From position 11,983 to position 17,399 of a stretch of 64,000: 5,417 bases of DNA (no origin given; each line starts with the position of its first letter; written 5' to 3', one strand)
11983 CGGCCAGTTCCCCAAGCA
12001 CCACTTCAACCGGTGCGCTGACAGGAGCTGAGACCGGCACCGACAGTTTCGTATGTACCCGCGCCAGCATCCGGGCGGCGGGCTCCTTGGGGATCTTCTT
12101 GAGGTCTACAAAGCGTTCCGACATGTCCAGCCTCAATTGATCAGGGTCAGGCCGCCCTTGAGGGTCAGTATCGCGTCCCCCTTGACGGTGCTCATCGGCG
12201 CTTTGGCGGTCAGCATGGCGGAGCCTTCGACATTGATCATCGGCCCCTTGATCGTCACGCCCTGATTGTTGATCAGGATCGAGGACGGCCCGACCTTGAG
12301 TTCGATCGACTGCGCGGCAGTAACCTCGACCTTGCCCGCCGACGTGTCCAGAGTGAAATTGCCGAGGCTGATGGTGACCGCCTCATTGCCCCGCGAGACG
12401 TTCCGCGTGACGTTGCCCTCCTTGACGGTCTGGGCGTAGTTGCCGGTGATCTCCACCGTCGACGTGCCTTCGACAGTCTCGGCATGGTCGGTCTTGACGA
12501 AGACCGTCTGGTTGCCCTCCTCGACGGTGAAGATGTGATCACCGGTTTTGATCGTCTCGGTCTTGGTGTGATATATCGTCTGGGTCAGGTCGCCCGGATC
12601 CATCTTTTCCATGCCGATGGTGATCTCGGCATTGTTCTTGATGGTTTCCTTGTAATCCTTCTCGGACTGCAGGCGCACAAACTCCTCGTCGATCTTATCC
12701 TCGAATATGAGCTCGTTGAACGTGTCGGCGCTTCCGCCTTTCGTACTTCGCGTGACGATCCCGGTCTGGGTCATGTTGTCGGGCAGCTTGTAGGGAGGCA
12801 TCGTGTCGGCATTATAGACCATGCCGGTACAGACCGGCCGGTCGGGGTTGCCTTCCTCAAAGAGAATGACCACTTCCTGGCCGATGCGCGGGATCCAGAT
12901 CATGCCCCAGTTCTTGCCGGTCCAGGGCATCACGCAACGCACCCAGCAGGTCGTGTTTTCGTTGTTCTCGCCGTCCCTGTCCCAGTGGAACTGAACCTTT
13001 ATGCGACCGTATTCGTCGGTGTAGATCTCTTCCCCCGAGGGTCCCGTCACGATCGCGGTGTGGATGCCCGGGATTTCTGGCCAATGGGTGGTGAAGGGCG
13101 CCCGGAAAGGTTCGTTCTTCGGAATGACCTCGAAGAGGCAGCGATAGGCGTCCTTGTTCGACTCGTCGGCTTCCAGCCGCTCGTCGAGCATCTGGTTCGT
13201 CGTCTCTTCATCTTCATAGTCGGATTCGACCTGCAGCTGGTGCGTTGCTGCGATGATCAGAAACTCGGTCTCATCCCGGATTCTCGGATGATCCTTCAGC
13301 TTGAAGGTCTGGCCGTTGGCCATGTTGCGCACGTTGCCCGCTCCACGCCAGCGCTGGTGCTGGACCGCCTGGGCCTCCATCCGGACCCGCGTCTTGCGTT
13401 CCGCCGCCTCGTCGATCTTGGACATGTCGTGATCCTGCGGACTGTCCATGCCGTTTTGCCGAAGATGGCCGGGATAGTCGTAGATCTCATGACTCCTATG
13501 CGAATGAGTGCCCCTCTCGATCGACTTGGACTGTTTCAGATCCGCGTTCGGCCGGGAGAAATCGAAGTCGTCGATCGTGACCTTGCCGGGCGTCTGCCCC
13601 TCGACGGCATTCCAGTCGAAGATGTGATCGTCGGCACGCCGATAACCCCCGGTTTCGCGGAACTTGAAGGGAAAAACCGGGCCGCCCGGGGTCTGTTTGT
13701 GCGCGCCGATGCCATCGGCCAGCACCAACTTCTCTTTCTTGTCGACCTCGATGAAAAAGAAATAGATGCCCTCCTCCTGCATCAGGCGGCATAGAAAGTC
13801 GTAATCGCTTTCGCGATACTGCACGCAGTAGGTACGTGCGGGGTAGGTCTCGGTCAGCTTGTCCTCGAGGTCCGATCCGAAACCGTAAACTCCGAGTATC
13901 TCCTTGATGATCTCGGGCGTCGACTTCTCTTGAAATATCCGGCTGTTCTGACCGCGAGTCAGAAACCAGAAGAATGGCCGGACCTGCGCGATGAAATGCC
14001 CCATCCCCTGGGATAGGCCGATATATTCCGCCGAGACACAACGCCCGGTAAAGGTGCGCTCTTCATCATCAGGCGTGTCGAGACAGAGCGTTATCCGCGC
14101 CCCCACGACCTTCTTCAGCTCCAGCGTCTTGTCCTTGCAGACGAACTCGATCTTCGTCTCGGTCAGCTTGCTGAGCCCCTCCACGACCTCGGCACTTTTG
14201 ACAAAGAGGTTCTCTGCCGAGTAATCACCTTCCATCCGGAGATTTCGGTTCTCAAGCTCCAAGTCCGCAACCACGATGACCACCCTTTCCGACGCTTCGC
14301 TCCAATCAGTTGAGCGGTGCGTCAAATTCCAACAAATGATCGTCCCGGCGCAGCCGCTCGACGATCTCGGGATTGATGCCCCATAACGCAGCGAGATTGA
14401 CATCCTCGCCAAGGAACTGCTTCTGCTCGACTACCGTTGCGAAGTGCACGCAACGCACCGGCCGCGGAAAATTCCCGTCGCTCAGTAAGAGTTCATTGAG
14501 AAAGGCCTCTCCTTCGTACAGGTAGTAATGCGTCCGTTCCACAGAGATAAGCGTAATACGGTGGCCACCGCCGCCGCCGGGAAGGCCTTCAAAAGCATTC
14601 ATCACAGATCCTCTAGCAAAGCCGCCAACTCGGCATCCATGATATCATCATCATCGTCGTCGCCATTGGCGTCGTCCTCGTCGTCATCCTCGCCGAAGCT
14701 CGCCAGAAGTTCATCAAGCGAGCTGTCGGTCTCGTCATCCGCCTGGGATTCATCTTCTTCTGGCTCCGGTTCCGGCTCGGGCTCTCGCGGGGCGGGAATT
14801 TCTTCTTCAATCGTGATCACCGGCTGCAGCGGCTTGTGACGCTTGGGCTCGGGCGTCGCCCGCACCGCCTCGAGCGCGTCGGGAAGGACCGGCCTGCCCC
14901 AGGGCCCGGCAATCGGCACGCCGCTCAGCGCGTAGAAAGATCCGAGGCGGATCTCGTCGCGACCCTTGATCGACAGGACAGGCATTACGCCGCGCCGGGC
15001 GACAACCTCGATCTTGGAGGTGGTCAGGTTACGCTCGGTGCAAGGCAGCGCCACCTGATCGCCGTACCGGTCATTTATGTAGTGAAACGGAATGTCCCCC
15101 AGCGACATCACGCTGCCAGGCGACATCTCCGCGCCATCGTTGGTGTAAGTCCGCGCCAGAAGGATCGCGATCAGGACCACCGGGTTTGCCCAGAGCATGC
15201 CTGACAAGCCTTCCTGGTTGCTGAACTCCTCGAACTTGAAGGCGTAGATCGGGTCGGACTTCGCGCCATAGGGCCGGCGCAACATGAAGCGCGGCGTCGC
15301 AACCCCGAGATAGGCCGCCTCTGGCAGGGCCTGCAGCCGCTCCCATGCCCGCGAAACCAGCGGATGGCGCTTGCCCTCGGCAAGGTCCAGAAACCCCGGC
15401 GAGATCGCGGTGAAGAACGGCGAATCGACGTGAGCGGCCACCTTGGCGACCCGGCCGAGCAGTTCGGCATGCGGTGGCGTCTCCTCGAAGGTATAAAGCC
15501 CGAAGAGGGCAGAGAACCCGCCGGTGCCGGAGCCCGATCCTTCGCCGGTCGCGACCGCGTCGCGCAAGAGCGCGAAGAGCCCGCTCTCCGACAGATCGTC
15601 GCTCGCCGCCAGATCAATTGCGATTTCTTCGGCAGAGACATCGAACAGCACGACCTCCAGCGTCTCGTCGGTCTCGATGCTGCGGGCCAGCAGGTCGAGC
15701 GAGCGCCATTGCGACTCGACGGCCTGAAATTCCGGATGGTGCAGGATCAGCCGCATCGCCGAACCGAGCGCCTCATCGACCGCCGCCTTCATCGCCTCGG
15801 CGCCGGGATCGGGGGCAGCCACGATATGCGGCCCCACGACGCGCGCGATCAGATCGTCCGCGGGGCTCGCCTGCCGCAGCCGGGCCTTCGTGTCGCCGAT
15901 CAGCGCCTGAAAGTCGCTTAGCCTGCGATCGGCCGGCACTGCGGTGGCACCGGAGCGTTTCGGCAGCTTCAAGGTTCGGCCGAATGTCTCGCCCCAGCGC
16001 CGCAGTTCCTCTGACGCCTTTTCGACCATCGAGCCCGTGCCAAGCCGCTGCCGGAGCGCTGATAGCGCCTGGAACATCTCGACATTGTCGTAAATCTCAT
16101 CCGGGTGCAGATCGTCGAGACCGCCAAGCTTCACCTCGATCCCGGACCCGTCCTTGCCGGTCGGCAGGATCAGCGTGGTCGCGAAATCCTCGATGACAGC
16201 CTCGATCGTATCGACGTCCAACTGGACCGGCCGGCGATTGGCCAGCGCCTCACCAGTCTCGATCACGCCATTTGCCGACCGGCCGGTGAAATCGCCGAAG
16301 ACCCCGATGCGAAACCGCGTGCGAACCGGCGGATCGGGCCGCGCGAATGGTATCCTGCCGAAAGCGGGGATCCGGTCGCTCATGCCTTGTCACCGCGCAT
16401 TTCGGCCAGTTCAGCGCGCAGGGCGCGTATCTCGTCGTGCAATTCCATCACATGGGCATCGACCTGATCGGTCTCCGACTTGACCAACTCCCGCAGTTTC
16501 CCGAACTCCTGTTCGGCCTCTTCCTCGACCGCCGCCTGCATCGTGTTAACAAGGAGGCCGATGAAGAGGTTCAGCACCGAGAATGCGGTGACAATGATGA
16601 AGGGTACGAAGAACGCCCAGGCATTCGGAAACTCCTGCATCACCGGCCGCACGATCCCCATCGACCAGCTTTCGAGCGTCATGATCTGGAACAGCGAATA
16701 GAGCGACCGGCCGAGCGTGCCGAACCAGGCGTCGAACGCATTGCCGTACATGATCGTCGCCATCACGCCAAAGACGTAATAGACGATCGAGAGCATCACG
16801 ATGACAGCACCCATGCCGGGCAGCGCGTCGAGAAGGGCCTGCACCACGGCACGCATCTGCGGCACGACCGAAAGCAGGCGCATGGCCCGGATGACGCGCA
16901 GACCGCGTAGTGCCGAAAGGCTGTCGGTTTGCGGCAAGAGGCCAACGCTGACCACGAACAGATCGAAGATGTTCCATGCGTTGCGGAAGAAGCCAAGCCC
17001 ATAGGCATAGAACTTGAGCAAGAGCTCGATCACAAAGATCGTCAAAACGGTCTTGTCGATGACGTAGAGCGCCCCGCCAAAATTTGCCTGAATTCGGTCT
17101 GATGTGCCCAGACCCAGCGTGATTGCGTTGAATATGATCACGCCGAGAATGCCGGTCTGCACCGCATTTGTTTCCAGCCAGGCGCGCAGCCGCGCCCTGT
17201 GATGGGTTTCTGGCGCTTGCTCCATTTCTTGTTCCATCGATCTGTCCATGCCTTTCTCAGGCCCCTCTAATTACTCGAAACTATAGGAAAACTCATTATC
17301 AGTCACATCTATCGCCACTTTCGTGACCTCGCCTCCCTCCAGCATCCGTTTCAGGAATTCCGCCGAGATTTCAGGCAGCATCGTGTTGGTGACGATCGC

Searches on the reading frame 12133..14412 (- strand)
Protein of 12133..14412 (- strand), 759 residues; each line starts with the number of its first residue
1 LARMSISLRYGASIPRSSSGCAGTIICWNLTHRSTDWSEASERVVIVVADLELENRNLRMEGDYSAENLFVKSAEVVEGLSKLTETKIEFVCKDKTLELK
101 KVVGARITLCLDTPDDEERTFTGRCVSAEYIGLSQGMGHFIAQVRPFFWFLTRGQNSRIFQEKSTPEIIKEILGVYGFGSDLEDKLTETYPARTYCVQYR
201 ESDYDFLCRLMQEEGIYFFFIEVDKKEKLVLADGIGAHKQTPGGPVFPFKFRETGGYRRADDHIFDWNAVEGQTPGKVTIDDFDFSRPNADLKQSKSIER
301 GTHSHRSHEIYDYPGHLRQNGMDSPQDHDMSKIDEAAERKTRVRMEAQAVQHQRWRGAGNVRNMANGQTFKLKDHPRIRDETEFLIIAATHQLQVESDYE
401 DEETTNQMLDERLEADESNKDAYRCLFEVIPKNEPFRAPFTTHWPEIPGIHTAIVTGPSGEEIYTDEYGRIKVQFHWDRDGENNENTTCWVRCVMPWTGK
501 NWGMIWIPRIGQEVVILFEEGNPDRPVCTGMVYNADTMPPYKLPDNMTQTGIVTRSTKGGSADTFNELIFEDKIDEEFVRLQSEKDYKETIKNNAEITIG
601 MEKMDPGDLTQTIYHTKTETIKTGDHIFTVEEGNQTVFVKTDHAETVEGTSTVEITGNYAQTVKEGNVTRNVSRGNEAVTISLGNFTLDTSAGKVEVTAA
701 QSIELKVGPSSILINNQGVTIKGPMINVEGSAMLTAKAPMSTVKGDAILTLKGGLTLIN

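Call 12: search_protein_families(library=pfam, proteins=[window:12133-14412:-], max_evalue=0.001)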
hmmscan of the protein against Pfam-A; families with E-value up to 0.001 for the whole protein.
window:12133-14412:- (759 aa): 4 families
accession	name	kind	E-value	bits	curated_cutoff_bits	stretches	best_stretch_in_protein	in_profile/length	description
PF05954.17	Phage_GPD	-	2.5e-80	270.4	30.1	1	78-394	2-302/305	Phage tail baseplate hub (GPD)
PF22178.3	Gp5_trimer_C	-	1.2e-17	64.5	30.9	1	550-665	1-106/112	Bacteriophage T4 gp5 C-terminal trimerisation domain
PF04717.18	Phage_base_V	-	8.2e-16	58.6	23.8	1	466-533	12-75/75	Type VI secretion system/phage-baseplate injector OB domain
PF20093.5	DUF6484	-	3.4e-05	24.9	27.6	1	509-531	38-60/61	Domain of unknown function (DUF6484)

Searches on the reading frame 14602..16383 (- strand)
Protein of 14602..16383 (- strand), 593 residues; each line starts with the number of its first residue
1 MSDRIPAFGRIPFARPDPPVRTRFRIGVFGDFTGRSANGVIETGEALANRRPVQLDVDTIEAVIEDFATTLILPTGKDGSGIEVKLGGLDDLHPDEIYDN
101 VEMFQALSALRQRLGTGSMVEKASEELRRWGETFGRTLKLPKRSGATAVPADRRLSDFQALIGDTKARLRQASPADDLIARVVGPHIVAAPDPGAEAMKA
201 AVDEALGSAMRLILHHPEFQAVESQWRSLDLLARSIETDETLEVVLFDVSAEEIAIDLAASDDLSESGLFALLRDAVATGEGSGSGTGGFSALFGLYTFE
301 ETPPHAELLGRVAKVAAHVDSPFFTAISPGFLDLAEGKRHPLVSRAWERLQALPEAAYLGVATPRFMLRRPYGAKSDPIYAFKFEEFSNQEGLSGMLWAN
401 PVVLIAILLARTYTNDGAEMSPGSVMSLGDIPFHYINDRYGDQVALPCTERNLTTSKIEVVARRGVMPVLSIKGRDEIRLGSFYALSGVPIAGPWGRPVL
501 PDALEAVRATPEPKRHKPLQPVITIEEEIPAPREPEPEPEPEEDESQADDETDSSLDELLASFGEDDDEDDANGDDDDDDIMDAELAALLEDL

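Call 12: search_protein_families(library=pfam, proteins=[window:14602-16383:-], max_evalue=0.001)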
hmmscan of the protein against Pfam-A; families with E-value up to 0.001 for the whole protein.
window:14602-16383:- (593 aa): 2 families
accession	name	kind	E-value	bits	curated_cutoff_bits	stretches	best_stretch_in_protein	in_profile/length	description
PF05943.17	VipB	-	2.8e-41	142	27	1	198-480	3-294/301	EvpB/VC_A0108, tail sheath N-terminal domain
PF05591.17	T6SS_VipA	-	1e-07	32.3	24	1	24-114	28-120/155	Type VI secretion system, VipA, VC_A0107 or Hcp2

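Call 99: search_protein_families(library=ncbifam, proteins=[window:14602-16383:-], max_evalue=0.01)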
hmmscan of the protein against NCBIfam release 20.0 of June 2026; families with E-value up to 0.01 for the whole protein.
window:14602-16383:- (593 aa): 2 families
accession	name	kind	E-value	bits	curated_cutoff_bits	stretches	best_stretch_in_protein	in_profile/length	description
TIGR03355.1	VI_chp_2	equivalog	8.2e-38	130.5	271.5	1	197-477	52-342/473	type VI secretion system contractile sheath large subunit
TIGR03358.1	VI_chp_5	equivalog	3.2e-06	27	97.25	1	24-114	31-123/160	type VI secretion system contractile sheath small subunit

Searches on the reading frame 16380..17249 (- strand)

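Call 12: search_protein_families(library=pfam, proteins=[window:16380-17249:-], max_evalue=0.001)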
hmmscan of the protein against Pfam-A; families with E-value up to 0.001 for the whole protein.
window:16380-17249:- (289 aa): 3 families
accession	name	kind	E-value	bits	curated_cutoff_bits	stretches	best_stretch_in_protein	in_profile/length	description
PF00520.37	Ion_trans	-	3e-38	131.8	25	1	32-243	6-239/241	Ion transport protein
PF08016.18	PKD_channel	-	2e-08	34.4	22.4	1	117-238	106-223/225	Polycystin cation channel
PF20570.3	DUF6779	-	0.00031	21.8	28.1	1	211-286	10-85/108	Domain of unknown function (DUF6779)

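Call 99: search_protein_families(library=ncbifam, proteins=[window:16380-17249:-], max_evalue=0.01)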
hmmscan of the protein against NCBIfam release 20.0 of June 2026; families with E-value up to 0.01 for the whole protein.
window:16380-17249:- (289 aa): 0 families
